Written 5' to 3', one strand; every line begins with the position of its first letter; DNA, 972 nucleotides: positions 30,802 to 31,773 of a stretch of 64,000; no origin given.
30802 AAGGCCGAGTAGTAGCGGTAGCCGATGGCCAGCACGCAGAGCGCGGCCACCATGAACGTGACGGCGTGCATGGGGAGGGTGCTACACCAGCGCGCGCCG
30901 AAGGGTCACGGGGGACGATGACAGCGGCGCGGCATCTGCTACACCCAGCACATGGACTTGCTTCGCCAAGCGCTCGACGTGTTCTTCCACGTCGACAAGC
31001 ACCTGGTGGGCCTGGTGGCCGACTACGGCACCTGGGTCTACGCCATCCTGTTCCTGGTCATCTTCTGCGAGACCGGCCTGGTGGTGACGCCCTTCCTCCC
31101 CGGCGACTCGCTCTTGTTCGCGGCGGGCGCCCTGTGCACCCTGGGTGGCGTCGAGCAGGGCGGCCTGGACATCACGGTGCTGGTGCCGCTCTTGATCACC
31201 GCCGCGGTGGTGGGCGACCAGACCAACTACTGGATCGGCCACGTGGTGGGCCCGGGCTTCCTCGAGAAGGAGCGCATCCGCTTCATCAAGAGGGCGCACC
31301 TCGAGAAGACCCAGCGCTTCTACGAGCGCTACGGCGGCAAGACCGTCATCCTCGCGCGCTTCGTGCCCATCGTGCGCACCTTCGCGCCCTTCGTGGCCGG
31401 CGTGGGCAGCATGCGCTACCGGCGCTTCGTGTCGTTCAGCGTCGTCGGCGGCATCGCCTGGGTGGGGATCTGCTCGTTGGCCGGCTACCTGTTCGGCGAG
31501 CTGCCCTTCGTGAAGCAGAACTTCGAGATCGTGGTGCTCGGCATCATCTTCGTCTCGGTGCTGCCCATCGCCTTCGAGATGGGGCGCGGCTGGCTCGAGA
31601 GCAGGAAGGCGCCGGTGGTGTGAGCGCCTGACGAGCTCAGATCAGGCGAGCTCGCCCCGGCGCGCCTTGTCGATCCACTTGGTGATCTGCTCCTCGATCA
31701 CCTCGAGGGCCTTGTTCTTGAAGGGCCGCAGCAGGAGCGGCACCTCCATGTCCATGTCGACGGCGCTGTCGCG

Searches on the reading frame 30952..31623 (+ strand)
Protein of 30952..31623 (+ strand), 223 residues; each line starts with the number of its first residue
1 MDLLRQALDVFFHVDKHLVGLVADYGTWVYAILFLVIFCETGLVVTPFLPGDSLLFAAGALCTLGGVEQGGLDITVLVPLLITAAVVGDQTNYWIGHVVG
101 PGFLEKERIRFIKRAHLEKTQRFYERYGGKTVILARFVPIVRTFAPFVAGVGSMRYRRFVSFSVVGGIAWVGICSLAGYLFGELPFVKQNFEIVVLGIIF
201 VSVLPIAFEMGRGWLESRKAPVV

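Call 72: search_protein_families(library=pfam, proteins=[window:30952-31623:+], max_evalue=0.001)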
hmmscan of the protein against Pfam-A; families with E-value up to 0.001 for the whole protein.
window:30952-31623:+ (223 aa): 1 family
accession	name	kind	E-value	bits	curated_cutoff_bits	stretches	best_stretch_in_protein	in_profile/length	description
PF09335.16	VTT_dom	-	6.1e-22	78.8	33.9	1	49-179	1-122/123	VTT domain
